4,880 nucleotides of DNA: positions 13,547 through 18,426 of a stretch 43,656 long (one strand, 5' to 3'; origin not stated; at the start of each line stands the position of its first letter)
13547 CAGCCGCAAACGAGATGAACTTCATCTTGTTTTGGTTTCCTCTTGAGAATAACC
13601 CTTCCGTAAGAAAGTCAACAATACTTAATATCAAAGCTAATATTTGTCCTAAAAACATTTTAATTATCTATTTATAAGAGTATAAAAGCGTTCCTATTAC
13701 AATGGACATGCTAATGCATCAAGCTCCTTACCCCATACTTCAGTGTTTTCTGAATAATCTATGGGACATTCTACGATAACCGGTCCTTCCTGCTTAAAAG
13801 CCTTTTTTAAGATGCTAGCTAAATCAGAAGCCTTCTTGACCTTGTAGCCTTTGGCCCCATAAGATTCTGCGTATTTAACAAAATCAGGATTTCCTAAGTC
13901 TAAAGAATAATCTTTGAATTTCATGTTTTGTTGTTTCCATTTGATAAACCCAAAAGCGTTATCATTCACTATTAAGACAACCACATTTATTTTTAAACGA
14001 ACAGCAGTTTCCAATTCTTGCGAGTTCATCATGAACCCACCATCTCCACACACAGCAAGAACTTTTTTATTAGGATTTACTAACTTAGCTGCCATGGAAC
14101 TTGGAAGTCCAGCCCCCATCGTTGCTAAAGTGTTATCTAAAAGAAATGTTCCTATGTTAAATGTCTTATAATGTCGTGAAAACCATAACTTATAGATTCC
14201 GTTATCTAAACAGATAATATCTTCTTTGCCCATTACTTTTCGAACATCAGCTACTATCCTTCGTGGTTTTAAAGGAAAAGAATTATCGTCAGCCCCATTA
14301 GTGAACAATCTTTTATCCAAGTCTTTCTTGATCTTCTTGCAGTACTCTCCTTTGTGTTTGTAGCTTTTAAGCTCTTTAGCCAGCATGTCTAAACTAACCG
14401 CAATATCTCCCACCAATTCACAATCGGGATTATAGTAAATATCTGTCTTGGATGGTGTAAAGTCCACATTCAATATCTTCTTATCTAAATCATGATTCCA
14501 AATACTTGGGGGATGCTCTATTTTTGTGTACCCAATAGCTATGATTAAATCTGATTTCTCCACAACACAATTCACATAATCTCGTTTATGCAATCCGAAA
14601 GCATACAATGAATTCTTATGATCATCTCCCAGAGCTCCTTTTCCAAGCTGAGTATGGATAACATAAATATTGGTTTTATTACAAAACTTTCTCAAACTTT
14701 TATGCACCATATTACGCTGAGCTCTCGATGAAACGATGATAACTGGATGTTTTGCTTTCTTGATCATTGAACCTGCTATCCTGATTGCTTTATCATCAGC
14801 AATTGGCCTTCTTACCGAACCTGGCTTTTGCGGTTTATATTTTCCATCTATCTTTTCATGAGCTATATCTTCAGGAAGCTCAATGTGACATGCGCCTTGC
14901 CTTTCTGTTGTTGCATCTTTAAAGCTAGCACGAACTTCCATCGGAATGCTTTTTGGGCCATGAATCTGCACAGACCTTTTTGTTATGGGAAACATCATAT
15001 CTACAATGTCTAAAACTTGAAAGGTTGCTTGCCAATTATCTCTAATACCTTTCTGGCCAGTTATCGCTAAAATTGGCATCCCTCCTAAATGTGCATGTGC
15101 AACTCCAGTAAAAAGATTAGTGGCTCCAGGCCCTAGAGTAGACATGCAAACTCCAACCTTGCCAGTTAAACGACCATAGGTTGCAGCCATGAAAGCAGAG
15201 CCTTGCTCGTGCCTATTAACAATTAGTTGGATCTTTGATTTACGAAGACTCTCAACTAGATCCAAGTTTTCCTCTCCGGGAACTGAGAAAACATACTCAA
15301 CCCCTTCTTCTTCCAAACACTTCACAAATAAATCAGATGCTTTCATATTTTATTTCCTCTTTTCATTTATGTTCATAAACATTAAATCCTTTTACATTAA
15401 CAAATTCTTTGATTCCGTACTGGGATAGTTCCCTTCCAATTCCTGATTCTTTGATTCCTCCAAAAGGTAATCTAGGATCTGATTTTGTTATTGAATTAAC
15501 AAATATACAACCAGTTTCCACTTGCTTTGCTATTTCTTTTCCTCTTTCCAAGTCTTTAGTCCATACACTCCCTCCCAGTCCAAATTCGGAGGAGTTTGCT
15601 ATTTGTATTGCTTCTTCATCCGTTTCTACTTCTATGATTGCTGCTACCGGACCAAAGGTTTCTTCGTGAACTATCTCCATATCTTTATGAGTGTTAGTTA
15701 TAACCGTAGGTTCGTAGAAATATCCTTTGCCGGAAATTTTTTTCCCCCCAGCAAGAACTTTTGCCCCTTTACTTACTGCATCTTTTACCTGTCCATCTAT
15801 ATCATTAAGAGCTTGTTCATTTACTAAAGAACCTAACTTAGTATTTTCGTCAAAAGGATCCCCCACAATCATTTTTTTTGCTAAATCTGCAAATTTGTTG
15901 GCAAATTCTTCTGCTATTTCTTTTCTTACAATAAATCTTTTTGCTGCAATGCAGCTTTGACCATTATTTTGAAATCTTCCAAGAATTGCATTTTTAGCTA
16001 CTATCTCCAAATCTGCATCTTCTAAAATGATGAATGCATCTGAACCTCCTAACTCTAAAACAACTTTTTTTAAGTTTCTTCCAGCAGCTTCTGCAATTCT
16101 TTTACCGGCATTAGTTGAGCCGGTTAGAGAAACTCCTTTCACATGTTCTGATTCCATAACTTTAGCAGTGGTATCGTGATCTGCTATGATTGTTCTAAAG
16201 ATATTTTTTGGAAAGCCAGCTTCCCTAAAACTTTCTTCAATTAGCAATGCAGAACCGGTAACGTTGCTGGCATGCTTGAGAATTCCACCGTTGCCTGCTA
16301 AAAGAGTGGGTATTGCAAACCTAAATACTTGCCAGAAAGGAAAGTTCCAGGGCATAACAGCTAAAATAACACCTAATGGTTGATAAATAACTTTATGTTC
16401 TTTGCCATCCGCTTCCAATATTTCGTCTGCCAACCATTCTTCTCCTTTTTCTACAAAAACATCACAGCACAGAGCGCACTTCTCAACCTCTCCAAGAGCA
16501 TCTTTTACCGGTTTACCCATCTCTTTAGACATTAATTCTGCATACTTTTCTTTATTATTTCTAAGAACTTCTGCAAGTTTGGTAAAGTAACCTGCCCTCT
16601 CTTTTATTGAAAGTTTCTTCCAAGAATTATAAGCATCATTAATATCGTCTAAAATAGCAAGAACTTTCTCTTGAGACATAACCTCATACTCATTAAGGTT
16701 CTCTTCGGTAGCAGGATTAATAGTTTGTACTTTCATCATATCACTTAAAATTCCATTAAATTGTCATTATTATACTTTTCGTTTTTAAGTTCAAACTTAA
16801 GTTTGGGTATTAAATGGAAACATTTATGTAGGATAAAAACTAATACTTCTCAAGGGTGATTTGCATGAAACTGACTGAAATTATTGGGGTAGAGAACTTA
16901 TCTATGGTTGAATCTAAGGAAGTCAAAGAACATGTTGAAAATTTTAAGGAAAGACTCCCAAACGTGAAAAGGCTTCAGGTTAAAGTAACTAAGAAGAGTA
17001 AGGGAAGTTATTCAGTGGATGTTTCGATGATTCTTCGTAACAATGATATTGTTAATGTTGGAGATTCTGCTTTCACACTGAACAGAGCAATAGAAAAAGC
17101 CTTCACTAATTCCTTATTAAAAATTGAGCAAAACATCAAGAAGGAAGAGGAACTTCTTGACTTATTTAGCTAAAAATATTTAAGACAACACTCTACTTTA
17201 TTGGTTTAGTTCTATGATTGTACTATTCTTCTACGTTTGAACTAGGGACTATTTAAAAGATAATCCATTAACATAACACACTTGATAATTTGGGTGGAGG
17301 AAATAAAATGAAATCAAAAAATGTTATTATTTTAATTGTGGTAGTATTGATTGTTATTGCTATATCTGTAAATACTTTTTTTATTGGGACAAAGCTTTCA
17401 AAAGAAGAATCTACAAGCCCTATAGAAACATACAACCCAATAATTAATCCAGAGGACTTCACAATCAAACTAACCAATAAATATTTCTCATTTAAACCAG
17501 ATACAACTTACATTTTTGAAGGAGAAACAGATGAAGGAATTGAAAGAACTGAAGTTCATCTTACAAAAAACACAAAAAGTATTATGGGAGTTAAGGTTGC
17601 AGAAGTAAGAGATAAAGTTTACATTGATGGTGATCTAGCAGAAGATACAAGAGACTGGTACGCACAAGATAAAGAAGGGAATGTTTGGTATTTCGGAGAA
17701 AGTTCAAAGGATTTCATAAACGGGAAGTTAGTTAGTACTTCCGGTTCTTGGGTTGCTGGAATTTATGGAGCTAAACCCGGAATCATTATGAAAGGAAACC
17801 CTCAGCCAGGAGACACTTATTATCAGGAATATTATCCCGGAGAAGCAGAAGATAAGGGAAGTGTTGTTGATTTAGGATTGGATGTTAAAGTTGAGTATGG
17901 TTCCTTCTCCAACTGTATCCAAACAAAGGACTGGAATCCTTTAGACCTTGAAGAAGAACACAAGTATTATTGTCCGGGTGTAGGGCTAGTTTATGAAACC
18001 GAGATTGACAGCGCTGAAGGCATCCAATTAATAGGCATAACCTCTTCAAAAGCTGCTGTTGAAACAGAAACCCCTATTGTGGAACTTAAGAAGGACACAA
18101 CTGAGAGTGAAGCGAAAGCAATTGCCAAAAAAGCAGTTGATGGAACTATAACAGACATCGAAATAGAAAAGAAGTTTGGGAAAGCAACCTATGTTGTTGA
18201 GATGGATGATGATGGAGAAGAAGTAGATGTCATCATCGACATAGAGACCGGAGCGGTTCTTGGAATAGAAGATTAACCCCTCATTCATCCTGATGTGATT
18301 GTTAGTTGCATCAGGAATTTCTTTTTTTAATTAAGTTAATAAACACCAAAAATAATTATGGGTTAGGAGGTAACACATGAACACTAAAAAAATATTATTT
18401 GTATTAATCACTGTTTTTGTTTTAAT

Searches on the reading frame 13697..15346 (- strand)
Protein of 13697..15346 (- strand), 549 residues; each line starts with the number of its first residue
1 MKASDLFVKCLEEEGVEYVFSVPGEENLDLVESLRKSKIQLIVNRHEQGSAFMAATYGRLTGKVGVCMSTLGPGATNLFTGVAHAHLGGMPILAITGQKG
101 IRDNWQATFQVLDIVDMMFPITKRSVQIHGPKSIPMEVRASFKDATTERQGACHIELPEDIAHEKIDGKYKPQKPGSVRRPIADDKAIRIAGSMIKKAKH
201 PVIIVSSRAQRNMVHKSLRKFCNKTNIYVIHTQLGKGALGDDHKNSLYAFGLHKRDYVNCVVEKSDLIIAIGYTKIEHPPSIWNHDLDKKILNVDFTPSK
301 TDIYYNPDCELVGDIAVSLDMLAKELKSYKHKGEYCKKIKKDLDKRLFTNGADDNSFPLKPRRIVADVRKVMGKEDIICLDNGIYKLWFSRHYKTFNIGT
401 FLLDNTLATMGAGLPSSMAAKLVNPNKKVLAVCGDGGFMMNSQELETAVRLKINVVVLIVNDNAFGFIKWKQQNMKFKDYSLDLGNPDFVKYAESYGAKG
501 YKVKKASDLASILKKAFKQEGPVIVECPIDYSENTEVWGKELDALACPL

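Call 72: search_protein_families(library=pfam, proteins=[window:13697-15346:-], max_evalue=0.00001)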
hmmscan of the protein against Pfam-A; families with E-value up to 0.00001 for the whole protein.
window:13697-15346:- (549 aa): 3 families
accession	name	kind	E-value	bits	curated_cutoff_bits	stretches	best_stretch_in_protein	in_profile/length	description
PF02775.26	TPP_enzyme_C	-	7.7e-44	149.6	21.9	1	381-527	1-151/151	Thiamine pyrophosphate enzyme, C-terminal TPP binding domain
PF02776.23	TPP_enzyme_N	-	2e-38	131.2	26.8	1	1-117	1-119/119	Thiamine pyrophosphate enzyme, N-terminal TPP binding domain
PF00205.28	TPP_enzyme_M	-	8.5e-26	90.7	30.4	1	192-322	5-137/137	Thiamine pyrophosphate enzyme, central domain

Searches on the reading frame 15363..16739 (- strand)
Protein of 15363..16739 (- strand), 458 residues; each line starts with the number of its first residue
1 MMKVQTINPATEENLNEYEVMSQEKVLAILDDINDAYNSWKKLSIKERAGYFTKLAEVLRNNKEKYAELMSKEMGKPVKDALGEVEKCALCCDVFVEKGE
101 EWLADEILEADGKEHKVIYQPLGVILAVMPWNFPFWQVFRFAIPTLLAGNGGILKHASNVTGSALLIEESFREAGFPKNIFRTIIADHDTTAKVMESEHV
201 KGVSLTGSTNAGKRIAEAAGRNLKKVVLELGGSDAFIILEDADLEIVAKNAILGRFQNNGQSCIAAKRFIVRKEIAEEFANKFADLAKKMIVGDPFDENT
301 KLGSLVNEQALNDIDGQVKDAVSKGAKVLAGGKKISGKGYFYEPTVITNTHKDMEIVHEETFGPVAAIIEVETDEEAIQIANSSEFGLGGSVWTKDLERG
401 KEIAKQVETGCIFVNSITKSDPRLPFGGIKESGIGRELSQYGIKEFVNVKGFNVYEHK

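Call 72: search_protein_families(library=pfam, proteins=[window:15363-16739:-], max_evalue=0.00001)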
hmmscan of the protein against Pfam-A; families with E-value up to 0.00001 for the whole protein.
window:15363-16739:- (458 aa): 1 family
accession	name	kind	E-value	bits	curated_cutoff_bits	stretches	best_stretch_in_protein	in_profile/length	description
PF00171.27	Aldedh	-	2.4e-144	481.8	23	1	4-450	9-459/461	Aldehyde dehydrogenase family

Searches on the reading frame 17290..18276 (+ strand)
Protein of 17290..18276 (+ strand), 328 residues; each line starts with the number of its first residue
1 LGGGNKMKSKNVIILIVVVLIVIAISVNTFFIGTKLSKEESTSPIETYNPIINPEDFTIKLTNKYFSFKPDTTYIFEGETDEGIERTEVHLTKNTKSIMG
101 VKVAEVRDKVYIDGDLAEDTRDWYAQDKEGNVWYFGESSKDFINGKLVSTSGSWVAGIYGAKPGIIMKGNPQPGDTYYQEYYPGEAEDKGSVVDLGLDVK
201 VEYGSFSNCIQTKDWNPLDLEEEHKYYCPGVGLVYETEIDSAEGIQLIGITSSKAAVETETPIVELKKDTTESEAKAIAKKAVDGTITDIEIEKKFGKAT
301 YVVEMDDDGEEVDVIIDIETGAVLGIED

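Call 72: search_protein_families(library=pfam, proteins=[window:17290-18276:+], max_evalue=0.00001)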
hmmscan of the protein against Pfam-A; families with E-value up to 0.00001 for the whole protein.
window:17290-18276:+ (328 aa): 1 family
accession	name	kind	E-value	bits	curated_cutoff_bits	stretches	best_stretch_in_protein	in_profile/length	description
PF03413.25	PepSY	-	1.9e-12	47.8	24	1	271-327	3-60/60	Peptidase propeptide and YPEB domain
